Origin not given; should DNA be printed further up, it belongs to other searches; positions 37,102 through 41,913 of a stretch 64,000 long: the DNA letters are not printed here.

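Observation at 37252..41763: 1503-aa architecture: active KaiC-like domain + degenerate KaiC-like domain + cytoplasmic solute-binding-protein-like tail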

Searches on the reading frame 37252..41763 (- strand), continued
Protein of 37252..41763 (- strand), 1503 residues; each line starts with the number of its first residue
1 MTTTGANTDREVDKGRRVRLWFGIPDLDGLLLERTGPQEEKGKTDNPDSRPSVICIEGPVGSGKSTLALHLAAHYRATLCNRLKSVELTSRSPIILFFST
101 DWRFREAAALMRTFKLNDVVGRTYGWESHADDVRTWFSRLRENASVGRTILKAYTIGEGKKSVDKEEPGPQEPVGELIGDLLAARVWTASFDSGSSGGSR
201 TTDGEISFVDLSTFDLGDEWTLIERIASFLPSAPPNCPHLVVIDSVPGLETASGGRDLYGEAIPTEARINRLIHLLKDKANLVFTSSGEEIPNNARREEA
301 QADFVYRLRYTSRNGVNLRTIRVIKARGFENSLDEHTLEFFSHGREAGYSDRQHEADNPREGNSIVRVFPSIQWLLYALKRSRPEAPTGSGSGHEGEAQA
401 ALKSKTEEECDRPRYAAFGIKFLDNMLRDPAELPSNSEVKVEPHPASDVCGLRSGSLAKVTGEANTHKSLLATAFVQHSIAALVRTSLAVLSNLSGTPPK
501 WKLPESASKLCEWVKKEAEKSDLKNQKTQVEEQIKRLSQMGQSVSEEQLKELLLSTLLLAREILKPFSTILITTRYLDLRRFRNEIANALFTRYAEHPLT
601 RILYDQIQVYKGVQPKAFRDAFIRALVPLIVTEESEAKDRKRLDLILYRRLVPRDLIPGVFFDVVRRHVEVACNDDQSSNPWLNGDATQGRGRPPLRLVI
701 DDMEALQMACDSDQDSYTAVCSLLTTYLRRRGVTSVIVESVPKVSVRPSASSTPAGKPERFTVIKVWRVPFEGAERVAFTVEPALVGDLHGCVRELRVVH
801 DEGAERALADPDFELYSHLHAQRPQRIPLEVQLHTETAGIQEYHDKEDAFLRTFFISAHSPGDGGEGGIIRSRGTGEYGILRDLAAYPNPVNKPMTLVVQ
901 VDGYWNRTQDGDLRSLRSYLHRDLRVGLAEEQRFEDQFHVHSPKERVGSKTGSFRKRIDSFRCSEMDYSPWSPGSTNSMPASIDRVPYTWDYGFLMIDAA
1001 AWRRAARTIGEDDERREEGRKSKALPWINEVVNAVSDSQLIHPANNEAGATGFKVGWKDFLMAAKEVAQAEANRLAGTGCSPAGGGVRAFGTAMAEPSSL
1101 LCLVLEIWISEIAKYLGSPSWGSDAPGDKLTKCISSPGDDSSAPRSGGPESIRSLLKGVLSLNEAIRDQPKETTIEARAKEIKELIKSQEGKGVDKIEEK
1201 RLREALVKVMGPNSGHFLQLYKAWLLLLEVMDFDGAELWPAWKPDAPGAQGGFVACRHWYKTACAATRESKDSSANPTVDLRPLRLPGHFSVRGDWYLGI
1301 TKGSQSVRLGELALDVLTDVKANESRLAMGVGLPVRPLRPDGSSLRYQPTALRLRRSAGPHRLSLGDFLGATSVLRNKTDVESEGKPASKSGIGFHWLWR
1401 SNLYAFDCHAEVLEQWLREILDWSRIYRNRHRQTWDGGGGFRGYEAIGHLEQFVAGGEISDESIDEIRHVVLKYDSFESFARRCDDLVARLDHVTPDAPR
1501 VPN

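Call 34: find_homologous_proteins(query=A2, max_evalue=1e-10)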
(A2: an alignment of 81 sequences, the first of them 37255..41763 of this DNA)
Query A2 (81 sequences) (1503 aa, profile of the alignment): 7 proteins with E <= 1e-10 among 8000 candidates.
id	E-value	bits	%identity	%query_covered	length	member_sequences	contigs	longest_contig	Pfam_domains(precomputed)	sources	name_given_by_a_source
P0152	0.0e+0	1477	27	31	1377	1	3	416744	PF06745.20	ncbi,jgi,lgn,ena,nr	ncbi:MAG TPA: ATPase domain-containing protein [Pyrinomonadaceae bacterium]|nr:ATPase domain-contain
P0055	0.0e+0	1433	27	73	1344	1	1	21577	PF06745.20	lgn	-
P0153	0.0e+0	1408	26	73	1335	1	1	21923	PF06745.20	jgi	jgi:KaiC/GvpD/RAD55 family RecA-like ATPase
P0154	0.0e+0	1407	27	98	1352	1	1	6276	PF06745.20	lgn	-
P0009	6.4e-258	877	28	93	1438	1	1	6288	PF06745.20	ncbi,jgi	jgi:hypothetical protein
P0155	3.9e-245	835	30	33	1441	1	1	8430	PF06745.20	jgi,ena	jgi:hypothetical protein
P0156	5.8e-117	410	30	32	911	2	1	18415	PF06745.20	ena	-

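Call 42: find_encoding_contigs(protein=P0152, flank=10000, max_places=2)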
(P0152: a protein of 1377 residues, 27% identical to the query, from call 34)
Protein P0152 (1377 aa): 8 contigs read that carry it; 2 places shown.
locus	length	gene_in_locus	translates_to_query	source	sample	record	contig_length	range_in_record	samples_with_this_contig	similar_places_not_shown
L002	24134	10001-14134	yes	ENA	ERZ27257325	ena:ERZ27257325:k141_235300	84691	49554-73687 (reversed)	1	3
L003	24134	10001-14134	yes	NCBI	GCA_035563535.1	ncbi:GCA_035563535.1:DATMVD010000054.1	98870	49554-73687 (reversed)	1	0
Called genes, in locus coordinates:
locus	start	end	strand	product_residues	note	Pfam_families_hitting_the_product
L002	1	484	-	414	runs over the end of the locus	PF04773:FecR (weak)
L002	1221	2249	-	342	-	PF03741:TerC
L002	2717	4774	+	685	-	PF13623:SurA_N_2, PF13624:SurA_N_3, PF00639:Rotamase (faint), PF13145:Rotamase_2 (weak)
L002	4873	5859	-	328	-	-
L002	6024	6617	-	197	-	PF14376:Haem_bd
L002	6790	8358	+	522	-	-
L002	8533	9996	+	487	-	PF00437:T2SSE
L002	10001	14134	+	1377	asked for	PF06745:ATPase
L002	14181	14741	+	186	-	PF03167:UDG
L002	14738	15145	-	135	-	-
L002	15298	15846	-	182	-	PF01625:PMSR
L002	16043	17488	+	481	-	PF01554:MatE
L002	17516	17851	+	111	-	PF09350:DJC28_CD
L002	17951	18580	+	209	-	PF04542:Sigma70_r2, PF08281:Sigma70_r4_2, PF04545:Sigma70_r4 (weak)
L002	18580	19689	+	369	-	PF13490:zf-HC2 (weak)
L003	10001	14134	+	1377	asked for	PF06745:ATPase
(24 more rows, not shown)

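Call 44: find_encoding_contigs(protein=P0153, flank=10000, max_places=2)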
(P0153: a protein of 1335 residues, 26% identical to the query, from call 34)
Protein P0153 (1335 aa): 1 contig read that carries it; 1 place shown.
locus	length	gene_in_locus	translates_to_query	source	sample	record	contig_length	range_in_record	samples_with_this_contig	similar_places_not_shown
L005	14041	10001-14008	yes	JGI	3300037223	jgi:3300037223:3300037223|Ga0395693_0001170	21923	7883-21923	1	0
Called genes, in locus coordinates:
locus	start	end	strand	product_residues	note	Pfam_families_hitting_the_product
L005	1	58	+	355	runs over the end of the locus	PF01909:NTP_transf_2 (weak)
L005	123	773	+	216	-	-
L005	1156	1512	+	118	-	-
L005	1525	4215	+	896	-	PF06634:DUF1156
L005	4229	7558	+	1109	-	PF18731:HEPN_Swt1, PF04465:DUF499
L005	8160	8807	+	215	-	-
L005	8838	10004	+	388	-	PF00437:T2SSE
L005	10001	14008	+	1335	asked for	PF06745:ATPase (faint)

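Call 45: find_encoding_contigs(protein=P0156, flank=10000, max_places=2)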
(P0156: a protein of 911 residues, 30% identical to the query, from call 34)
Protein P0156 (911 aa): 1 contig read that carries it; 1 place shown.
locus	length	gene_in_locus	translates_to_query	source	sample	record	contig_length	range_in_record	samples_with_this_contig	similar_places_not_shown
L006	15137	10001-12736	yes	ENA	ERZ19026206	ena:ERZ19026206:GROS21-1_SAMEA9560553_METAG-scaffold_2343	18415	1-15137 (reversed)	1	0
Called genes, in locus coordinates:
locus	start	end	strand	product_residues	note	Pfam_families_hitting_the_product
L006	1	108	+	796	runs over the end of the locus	PF22548:AEP-TOTE, PF00270:DEAD, PF04851:ResIII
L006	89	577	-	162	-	PF05869:Dam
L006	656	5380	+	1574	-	-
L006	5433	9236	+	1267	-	PF13385:Laminin_G_3, PF22124:Glyco_hydro_95_cat, PF22825:HpiC1-like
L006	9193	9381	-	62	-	-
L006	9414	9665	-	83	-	-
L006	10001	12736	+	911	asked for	PF06745:ATPase (faint)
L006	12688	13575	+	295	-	-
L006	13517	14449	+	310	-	-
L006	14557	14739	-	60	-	-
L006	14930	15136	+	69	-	?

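Call 60: find_related_loci(query=A2, collection=genome_contigs, flank=10000)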
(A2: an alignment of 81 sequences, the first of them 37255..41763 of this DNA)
Query A2 (1503 aa) in genome_contigs; peptide patterns used: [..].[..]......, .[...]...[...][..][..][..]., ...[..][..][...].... (x = any residue, [..] = any of these).
253 stretches matched a pattern; 76 encode a relative of the query (tblastn E <= 1e-3); 66 distinct loci.
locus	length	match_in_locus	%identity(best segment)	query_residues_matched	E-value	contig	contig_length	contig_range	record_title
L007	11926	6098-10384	27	20-1495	2e-100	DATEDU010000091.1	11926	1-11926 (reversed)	MAG TPA_asm: Pyrinomonadaceae bacterium isolate SMAG_U8715 k141_2547849, whole genome shotgun sequence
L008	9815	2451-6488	26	54-1495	1e-98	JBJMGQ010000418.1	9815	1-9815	MAG: Pyrinomonadaceae bacterium isolate H3_16_all_fractions_metab_conc_38_65_0 k255_6856328, whole genome shotgun sequen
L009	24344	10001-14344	25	19-1495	2e-93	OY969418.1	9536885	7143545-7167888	MAG: uncultured Acidobacteriota bacterium isolate MFD09212.bin.c.1 genome assembly, chromosome: 1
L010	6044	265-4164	26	54-1451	8e-89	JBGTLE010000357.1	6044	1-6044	MAG: Pyrinomonadaceae bacterium isolate JTS-RE33 k141_2448396, whole genome shotgun sequence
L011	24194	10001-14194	27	20-1495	2e-95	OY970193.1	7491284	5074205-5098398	MAG: uncultured Acidobacteriota bacterium isolate MFD09206.bin.1.42 genome assembly, chromosome: 1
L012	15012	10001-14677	31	11-1491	1e-82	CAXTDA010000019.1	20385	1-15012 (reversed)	MAG TPA_asm: uncultured Burkholderiaceae bacterium isolate public_SRR14722320_metawrap_bin.3 genome assembly, contig: pu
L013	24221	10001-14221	25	20-1498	4e-91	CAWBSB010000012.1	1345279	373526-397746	MAG: uncultured Acidobacteriota bacterium isolate MFD01916.bin.1.29 genome assembly, contig: contig_4541, whole genome s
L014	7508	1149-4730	24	22-1438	2e-76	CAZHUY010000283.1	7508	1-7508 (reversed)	MAG TPA_asm: uncultured Myxococcales bacterium isolate SRP263991_co7_365 genome assembly, contig: NODE_21339_length_7508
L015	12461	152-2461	30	649-1498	4e-76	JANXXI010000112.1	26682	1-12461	MAG: Acidobacteria bacterium isolate GL140_2_metabat_67_sub GL140_2_k141_3354781, whole genome shotgun sequence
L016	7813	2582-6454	28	22-1425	5e-70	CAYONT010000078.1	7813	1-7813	MAG TPA_asm: uncultured Comamonadaceae bacterium isolate SRP319275_co3_182 genome assembly, contig: NODE_9254_length_781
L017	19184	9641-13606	28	47-1435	1e-69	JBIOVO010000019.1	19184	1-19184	MAG: Pyrinomonadaceae bacterium isolate MAG106 k127_1128295, whole genome shotgun sequence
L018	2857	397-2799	28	619-1451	6e-71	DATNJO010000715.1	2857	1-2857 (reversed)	MAG TPA_asm: Pyrinomonadaceae bacterium isolate SMAG_U11401 k141_22286, whole genome shotgun sequence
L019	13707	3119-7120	26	20-1500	2e-68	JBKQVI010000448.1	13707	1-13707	MAG: Terriglobia bacterium isolate SEr2D2E2F__bin_83 SEr2D2E2F_000000234583, whole genome shotgun sequence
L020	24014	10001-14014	26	22-1435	3e-62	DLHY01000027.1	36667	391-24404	MAG TPA_asm: Chloracidobacterium sp. UBA7656 UBA7656_contig_2853, whole genome shotgun sequence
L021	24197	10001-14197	29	19-1503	5e-62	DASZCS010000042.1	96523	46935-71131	MAG TPA_asm: Pyrinomonadaceae bacterium isolate SMAG_U6448 k141_301257, whole genome shotgun sequence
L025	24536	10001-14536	28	22-1452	1e-59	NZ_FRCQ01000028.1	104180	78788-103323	Rhizobacter sp. OV335, whole genome shotgun sequence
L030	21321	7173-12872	27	20-1496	8e-52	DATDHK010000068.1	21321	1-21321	MAG TPA_asm: Bryobacteraceae bacterium isolate SMAG_U276 k141_100424, whole genome shotgun sequence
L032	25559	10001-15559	28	20-1496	3e-47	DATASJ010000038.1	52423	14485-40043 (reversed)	MAG TPA_asm: Bryobacteraceae bacterium isolate SMAG_U5517 k141_2403480, whole genome shotgun sequence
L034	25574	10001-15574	27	20-1496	3e-44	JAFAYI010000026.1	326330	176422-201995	MAG: Acidobacteriaceae bacterium isolate CP_BM_RX_R8_11 BM_RX_R8_k147_1323945, whole genome shotgun sequence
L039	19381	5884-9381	29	22-1407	3e-35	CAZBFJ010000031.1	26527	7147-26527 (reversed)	MAG TPA_asm: uncultured Myxococcales bacterium isolate SRP192927_co6_685 genome assembly, contig: NODE_3584_length_26527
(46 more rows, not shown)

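Call 84: search_protein_families(library=padloc, alignment_id=A8, max_evalue=1e-8)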
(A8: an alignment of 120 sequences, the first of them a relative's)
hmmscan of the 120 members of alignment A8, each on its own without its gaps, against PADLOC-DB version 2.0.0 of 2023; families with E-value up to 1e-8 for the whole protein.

A. member 1, L001:68-1360:+ (431 aa): 0 families

B. families by the number of members that match (of 120 scanned): 97 families (the first 25 are shown)
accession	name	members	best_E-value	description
PDLC04043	PD-T4-6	3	1.5e-73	-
PDLC04061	PD-T4-6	2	1.6e-90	-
PDLC04042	PD-T4-6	2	2.3e-88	-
PDLC04060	PD-T4-6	2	2.3e-83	-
PDLC04053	PD-T4-6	2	6.9e-81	-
PDLC04039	PD-T4-6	2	1.2e-74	-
PDLC04054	PD-T4-6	2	4.3e-73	-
PDLC04057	PD-T4-6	2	9.4e-73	-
PDLC04052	PD-T4-6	2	9.1e-71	-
PDLC04040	PD-T4-6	2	5.1e-70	-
PDLC04047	PD-T4-6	2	7.1e-70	-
PDLC04041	PD-T4-6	2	1.3e-69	-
PDLC04138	mad6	2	3.5e-68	mads_6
PDLC04048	PD-T4-6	2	1.5e-63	-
PDLC04064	PD-T4-6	2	1.3e-61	-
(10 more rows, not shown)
